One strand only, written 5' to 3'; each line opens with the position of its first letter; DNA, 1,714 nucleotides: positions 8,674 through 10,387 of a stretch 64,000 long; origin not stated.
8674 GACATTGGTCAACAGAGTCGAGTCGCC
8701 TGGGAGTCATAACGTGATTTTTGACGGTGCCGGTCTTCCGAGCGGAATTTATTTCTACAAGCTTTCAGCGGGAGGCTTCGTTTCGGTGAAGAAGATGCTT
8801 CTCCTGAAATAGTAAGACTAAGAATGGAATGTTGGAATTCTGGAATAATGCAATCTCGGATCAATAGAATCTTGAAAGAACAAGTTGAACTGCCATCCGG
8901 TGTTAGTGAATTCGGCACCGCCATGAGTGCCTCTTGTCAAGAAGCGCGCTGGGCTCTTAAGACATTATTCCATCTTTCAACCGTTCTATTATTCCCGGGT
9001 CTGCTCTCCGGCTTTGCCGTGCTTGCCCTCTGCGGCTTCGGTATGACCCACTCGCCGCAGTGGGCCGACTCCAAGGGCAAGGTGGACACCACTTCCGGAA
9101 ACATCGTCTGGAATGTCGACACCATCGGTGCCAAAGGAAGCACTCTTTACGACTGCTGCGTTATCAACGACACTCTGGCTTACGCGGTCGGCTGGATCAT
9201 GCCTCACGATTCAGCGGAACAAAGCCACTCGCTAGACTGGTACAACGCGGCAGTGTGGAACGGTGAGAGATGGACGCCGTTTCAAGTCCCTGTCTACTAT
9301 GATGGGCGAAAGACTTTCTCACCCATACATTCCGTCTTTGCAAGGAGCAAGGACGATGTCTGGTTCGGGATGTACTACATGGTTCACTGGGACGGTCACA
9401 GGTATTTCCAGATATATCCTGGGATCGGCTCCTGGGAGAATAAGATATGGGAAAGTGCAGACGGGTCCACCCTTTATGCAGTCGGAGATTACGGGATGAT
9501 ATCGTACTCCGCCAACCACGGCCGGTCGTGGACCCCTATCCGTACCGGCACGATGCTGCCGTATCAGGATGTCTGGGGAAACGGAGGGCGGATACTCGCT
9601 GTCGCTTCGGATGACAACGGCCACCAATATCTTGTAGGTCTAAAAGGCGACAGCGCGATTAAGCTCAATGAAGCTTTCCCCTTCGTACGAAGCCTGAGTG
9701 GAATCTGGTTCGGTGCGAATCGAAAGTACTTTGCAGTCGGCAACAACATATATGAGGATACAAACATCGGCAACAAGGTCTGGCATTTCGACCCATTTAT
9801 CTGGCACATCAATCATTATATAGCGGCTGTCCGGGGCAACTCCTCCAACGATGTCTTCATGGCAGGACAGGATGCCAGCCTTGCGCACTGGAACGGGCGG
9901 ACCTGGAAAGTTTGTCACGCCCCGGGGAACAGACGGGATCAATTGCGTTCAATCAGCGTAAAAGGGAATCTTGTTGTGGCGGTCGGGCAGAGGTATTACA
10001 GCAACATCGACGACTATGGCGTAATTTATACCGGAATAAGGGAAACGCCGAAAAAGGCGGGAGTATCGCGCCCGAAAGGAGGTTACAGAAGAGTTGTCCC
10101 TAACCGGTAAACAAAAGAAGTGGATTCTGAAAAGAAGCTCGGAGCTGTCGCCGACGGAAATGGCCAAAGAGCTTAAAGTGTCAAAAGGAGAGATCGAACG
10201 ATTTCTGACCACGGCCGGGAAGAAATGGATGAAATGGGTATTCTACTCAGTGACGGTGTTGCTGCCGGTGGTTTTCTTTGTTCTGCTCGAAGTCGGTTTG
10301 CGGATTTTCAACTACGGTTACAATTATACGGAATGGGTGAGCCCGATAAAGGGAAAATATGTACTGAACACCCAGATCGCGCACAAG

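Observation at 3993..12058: Uncharacterised coupled operon: GH66-like hydrolase, 14-blade propeller, BNR/Ycf48-like propeller and SGNH-TPR membrane protein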

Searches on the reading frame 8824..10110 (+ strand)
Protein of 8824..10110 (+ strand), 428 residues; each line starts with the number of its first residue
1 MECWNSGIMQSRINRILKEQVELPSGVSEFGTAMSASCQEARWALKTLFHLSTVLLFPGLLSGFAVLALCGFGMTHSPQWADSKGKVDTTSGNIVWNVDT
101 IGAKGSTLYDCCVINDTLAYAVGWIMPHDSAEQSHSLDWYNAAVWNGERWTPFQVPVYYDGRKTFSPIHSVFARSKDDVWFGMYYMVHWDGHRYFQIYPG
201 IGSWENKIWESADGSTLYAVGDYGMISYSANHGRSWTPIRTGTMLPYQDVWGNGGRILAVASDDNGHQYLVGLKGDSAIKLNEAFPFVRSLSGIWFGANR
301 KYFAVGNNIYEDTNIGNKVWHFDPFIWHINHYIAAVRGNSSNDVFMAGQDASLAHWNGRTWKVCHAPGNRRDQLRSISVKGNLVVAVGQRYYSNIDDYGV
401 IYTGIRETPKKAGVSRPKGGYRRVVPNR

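Call 6: search_protein_families(library=pfam, proteins=[window:8824-10110:+], max_evalue=0.01)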
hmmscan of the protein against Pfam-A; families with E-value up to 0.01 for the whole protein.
window:8824-10110:+ (428 aa): 0 families

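Call 7: search_protein_families(library=ncbifam, proteins=[window:8824-10110:+], max_evalue=0.01)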
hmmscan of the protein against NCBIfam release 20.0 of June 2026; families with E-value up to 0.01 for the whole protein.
window:8824-10110:+ (428 aa): 0 families

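Call 19: find_homologous_proteins(query=window:8824-10110:+)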
Query window:8824-10110:+ (428 aa): 41 proteins with E <= 0.001 among 1994 candidates.
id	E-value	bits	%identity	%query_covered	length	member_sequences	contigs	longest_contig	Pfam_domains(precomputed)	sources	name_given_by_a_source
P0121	0.0e+0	1021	100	100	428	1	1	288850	-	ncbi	-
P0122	2.2e-218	744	73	98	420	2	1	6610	-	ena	-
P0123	6.6e-169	581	66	86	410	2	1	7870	-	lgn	-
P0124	6.4e-168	577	68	82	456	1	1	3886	-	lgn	-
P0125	4.7e-163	561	67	81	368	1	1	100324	-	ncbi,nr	ncbi:MAG: hypothetical protein M1395_07355, partial [Bacteroidetes bacterium]|nr:hypothetical protei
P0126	1.1e-158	547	67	80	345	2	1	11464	PF25852.1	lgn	-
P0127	2.8e-155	536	58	90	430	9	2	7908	-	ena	-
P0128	2.4e-152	526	62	83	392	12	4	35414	-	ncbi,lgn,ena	-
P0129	8.0e-151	521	57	87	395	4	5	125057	-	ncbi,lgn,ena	-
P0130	1.1e-150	521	62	81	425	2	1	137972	-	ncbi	-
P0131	4.7e-146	505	61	80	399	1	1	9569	-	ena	-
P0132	8.5e-140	485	59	78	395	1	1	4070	-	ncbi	-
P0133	8.0e-108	379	49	84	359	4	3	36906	-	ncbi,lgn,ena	-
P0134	2.1e-104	368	48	87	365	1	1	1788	-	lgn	-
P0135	4.4e-103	364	51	76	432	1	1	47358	-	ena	-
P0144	5.6e-79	284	43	83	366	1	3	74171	-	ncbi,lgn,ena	-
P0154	1.1e-37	148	33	70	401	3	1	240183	-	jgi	jgi:hypothetical protein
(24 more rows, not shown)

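Call 20: find_encoding_contigs(protein=P0130, flank=10000, max_places=2)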
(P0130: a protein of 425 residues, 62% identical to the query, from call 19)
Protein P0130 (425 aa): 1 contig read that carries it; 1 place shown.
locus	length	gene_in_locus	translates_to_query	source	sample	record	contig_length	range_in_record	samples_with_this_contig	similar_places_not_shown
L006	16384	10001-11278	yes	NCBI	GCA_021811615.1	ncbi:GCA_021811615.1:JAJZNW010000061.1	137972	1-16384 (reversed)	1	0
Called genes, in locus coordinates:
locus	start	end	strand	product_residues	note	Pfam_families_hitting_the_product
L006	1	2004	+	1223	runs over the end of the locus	-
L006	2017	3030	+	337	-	PF19572:PorV, PF13505:OMP_b-brl (weak)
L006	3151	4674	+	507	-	PF18962:Por_Secre_tail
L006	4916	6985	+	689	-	PF13199:Glyco_hydro_66, PF18962:Por_Secre_tail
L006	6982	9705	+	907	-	-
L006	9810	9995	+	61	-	-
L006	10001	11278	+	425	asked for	-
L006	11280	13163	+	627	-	PF13472:Lipase_GDSL_2 (weak), PF14559:TPR_19 (weak)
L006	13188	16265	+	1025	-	PF00128:Alpha-amylase, PF18962:Por_Secre_tail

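Call 21: find_encoding_contigs(protein=P0144, flank=10000, max_places=2)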
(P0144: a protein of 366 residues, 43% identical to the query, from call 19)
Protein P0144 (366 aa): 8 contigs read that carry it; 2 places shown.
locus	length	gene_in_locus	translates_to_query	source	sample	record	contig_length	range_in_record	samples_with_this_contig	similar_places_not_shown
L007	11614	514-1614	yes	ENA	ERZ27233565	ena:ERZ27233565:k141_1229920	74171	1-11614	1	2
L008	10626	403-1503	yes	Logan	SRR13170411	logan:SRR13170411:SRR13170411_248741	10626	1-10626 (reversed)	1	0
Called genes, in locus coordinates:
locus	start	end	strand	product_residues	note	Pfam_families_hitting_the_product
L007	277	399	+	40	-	-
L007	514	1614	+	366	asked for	-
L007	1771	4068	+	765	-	PF00136:DNA_pol_B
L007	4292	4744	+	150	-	PF01850:PIN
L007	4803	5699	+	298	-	PF01259:SAICAR_synt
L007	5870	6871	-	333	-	PF01075:Glyco_transf_9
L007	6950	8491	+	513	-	PF01078:Mg_chelatase (faint), PF07728:AAA_5 (faint)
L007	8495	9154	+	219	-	PF00753:Lactamase_B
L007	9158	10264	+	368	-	PF27098:Rv0959_3rd, PF13519:VWA_2 (weak)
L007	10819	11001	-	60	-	-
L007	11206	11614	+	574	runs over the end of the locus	PF14716:HHH_8, PF14520:HHH_5 (weak), PF14791:DNA_pol_B_thumb, PF02811:PHP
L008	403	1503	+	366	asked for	-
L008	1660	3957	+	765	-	PF00136:DNA_pol_B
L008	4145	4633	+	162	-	PF01850:PIN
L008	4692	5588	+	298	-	PF01259:SAICAR_synt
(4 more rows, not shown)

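Call 22: find_encoding_contigs(protein=P0154, flank=10000, max_places=2)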
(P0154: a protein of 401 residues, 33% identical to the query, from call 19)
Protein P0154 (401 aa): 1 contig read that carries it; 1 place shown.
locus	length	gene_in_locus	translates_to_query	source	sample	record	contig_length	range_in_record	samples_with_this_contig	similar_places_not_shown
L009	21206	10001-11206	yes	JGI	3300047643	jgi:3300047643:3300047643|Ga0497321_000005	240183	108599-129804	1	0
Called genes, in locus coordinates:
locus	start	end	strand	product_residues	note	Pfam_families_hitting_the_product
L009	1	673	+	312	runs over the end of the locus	PF02517:Rce1-like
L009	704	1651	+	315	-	PF01148:CTP_transf_1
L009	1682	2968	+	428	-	PF00919:UPF0004, PF04055:Radical_SAM, PF18693:TRAM_2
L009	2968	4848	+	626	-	PF07244:POTRA, PF08479:POTRA_2 (faint), PF07244:POTRA, PF01103:Omp85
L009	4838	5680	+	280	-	PF01040:UbiA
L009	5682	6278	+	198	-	PF01351:RNase_HII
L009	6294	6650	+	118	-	PF08378:NERD (faint), PF01939:NucS_C (weak), PF02021:UPF0102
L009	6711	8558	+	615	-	PF02554:CstA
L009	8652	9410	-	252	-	PF13860:FlgD_ig, PF18962:Por_Secre_tail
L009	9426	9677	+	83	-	-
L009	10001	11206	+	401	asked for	-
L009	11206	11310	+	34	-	-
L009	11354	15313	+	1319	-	PF05572:Peptidase_M43, PF18962:Por_Secre_tail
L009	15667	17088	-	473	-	PF07690:MFS_1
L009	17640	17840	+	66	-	-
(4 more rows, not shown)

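Call 46: predict_structure(alignment_id=A2)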
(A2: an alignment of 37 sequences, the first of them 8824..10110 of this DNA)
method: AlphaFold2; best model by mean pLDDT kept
length: 428 residues; sequences in the alignment: 37
mean_pLDDT: 80.4   pTM: 0.75
mean pLDDT of the five models: 80.4, 80.0, 79.8, 79.7, 78.6
residues with pLDDT >= 90: 259; 70-90: 55; 50-70: 35; < 50: 79
segments of 3 or more residues with pLDDT < 50: 1-7, 17-38, 49-86, 415-417, 419-421
pLDDT, mean of each block of 10 residues (from residue 1): 39 51 33 45 57 40 37 32 46 87 94 97 92 82 96 94 94 98 96 96 95 95 97 95 97 96 94 96 91 93 96 87 83 96 95 93 85 97 96 83 87 50 48
secondary structure, 60 per line:
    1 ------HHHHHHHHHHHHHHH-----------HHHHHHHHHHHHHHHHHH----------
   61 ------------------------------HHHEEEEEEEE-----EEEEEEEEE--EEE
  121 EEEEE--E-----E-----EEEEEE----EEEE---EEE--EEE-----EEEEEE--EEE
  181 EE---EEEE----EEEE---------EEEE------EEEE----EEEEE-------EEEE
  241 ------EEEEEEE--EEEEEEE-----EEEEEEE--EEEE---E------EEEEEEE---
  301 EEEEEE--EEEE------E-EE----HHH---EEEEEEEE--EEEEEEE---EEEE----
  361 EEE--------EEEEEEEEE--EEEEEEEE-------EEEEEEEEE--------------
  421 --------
elements in order: H7-21 H33-50 E94-101 E107-115 E118-125 E140-145 E150-153 E157-159 E162-164 E170-175 E178-182 E186-189 E194-197 E207-210 E217-220 E225-229 E237-240 E247-253 E256-262 E268-274 E277-280 E291-297 E301-306 E309-312 E333-340 E343-349 E353-356 E361-363 E372-380 E383-390 E398-406

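Call 48: fold_search(model_id=the predicted structure, library=pdb)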
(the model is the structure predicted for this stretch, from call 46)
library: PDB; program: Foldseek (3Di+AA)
matches with E <= 10: 1666; with E <= 0.001: 1264
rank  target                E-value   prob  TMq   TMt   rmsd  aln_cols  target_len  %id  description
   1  2xbg                  1.5e-12  1.00  0.52  0.70   4.4       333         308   14  Crystal Structure of YCF48 from Thermosynechococcus elongatus (released 2011-04-13)
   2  5ojp_B                3.2e-12  1.00  0.52  0.71   4.2       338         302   15  YCF48 bound to D1 peptide (released 2018-08-08)
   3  5ojr_C                3.7e-12  1.00  0.52  0.71   4.3       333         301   14  YCF48 bound to D1 peptide (released 2018-08-08)
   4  5ojr_D                5.6e-12  1.00  0.51  0.69   4.5       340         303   14  YCF48 bound to D1 peptide (released 2018-08-08)
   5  5oj5_A                6.1e-12  1.00  0.52  0.69   4.2       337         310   15  YCF48 bound to D1 peptide (released 2018-08-08)
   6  5ojp_C                1.2e-11  1.00  0.51  0.71   4.5       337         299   14  YCF48 bound to D1 peptide (released 2018-08-08)
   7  5ojr_A                1.6e-11  1.00  0.52  0.68   4.2       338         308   15  YCF48 bound to D1 peptide (released 2018-08-08)
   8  5ojr_B                3.3e-11  1.00  0.51  0.68   4.2       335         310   15  YCF48 bound to D1 peptide (released 2018-08-08)
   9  5ojp_A                3.5e-11  1.00  0.53  0.70   4.3       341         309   15  YCF48 bound to D1 peptide (released 2018-08-08)
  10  8am5_S                1.5e-10  1.00  0.51  0.69   4.7       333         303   14  RCII/PSI complex, class 3 (released 2023-08-16)
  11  4j0x_A                1.5e-09  1.00  0.52  0.60   6.2       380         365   13  Structure of Rrp9 (released 2013-06-05)
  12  2ynn_A                1.7e-09  1.00  0.49  0.67   5.0       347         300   10  yeast betaprime COP 1-304 with KTKTN motif (released 2012-12-12)
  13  9esh_K                2.6e-09  1.00  0.52  0.56   4.9       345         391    9  Structure of a B-state intermediate committed to discard (Bd-I state) (released 2024-12-25)
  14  7w59_T                2.7e-09  1.00  0.51  0.68   5.9       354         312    9  The cryo-EM structure of human pre-C*-I complex (released 2022-06-22)
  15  4j0x_B                3.2e-09  1.00  0.54  0.62   4.7       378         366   13  Structure of Rrp9 (released 2013-06-05)
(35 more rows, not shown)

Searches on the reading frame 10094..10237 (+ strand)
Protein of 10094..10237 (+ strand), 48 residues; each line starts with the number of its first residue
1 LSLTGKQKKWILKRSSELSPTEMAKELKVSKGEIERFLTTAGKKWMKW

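Call 33: search_protein_families(library=pfam, proteins=[window:10094-10237:+], max_evalue=10)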
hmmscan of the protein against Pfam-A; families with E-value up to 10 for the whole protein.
seq(48 aa): 6 families
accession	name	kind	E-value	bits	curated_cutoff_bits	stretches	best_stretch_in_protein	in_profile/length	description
PF18096.6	Thump_like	-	0.0063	16.8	26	1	11-42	31-66/78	THUMP domain-like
PF13560.12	HTH_31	-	0.057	14.2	27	1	12-39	9-36/64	Helix-turn-helix domain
PF01418.23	HTH_6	-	0.074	13.5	28.3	1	14-39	31-56/77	Helix-turn-helix domain, rpiR family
PF08279.18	HTH_11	-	0.082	13.2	25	1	10-31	7-29/55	HTH domain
PF24852.1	DUF7726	-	0.17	12.5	26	1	13-43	18-48/73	Domain of unknown function (DUF7726)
PF01399.33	PCI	-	0.2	12.3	22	1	12-39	34-61/84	PCI domain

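Call 67: search_solved_structures(query=A4, max_evalue=10, show_alignments=3)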
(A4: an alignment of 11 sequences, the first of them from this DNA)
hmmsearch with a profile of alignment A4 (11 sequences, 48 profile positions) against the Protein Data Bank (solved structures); distinct sequences matched with E-value up to 10: 32.
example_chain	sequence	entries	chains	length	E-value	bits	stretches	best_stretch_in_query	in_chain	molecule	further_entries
1s7o_A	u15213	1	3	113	0.0067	19.4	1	3-38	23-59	Hypothetical UPF0122 protein SPy1201/SpyM3_0842/SPs1042/spyM18_1152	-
1xsv_A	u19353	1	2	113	0.015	18.3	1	3-35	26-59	Hypothetical UPF0122 protein SAV1236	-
2xiu_A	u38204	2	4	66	0.019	17.9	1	13-35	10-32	CYLR2 | CYLR2 SYNONYM CYTOLYSIN REPRESSOR 2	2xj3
7bhy_A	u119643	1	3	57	0.023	17.6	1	16-44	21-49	Deoxyribonucleoside regulator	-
1utx_A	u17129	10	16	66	0.029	17.3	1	13-35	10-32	CYLR2 | cytolysin regulator 2 | PUTATIVE TRANSCRIPTION REGULATOR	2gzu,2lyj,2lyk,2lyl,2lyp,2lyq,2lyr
2x48_A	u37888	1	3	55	0.056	16.4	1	18-40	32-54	CAG38821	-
9n9q_C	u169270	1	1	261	0.056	16.4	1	17-42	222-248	RpoE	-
8vd6_A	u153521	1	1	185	0.065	16.2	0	20-41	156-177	CAP REPEAT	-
7bqb_A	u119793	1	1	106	0.14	15.1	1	19-35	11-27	NF6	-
5wb4_A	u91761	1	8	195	0.18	14.8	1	6-20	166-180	N-acetylglucosaminyldiphosphoundecaprenol N-acetyl-beta-D-mannosaminyltransferase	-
6clz_B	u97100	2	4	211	0.18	14.8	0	21-46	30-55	Apolipoprotein A-I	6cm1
5wfg_A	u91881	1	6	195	0.18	14.8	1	6-20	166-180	N-acetylglucosaminyldiphosphoundecaprenol N-acetyl-beta-D-mannosaminyltransferase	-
6cmv_A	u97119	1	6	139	0.23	14.5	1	16-42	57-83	Transcriptional regulator Lrs14-like protein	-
7mpk_A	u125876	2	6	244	0.23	14.4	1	6-20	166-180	N-acetylglucosaminyldiphosphoundecaprenol N-acetyl-beta-D-mannosaminyltransferase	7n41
2mez_A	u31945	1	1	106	0.3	14.1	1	18-37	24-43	Multiprotein Bridging Factor (MBP-like)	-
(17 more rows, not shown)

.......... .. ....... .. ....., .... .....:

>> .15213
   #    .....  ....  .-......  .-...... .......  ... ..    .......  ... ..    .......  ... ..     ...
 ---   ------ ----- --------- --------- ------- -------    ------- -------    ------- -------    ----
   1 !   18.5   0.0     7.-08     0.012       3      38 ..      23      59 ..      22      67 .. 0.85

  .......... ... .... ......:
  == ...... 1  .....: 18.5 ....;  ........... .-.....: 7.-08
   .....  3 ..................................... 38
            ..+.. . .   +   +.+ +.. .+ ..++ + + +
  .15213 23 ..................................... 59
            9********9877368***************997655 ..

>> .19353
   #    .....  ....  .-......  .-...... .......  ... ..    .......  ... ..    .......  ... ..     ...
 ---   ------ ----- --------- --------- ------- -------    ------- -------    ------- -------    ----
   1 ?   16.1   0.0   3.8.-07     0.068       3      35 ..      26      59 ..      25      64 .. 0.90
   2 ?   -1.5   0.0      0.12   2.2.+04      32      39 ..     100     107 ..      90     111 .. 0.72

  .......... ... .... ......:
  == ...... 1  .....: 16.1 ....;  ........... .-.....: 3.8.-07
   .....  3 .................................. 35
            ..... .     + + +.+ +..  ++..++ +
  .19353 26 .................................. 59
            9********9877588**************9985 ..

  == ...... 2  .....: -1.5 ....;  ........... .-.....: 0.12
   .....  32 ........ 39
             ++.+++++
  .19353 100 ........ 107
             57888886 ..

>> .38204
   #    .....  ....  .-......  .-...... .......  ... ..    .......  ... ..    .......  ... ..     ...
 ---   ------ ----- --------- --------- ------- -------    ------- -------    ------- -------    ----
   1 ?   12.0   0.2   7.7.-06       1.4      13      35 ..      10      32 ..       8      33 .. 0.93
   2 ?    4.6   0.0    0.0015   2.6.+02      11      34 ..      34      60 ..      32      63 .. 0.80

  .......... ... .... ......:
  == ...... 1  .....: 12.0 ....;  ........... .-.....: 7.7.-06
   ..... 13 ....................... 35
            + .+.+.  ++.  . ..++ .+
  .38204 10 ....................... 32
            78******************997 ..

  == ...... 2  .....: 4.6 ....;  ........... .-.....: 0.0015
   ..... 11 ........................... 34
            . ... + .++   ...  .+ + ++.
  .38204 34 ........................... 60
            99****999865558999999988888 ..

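Call 68: search_protein_families(library=pfam, alignment_id=A4, max_evalue=0.1)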
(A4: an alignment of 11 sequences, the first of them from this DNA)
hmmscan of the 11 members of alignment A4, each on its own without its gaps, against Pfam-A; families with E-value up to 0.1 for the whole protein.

A. member 1, seq(48 aa): 4 families
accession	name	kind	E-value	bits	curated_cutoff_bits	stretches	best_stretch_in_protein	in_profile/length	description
PF18096.6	Thump_like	-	0.0063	16.8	26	1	11-42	31-66/78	THUMP domain-like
PF13560.12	HTH_31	-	0.057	14.2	27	1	12-39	9-36/64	Helix-turn-helix domain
PF01418.23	HTH_6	-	0.074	13.5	28.3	1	14-39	31-56/77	Helix-turn-helix domain, rpiR family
PF08279.18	HTH_11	-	0.082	13.2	25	1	10-31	7-29/55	HTH domain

B. families by the number of members that match (of 11 scanned): 30 families (the first 25 are shown)
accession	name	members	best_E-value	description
PF08279.18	HTH_11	7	0.00052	HTH domain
PF01399.33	PCI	5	0.0086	PCI domain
PF22979.2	HTH_69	4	0.0059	Winged helix-turn-helix domain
PF01418.23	HTH_6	2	0.0019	Helix-turn-helix domain, rpiR family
PF20306.3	Sp-DndD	2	0.0033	Small protein found in certain Dnd DNA modification systems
PF09012.17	FeoC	2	0.027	FeoC like transcriptional regulator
PF06514.17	PsbU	2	0.031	Photosystem II 12 kDa extrinsic protein (PsbU)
PF12844.13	HTH_19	1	0.00029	Helix-turn-helix domain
PF01381.28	HTH_3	1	0.0017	Helix-turn-helix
PF18096.6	Thump_like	1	0.0063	THUMP domain-like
PF01527.26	HTH_Tnp_1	1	0.012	Transposase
PF12728.13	HTH_17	1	0.018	Helix-turn-helix domain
PF13384.12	HTH_23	1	0.022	Homeodomain-like domain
PF16008.10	DUF4778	1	0.025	Domain of unknown function (DUF4778)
PF14493.12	HTH_40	1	0.032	Helix-turn-helix domain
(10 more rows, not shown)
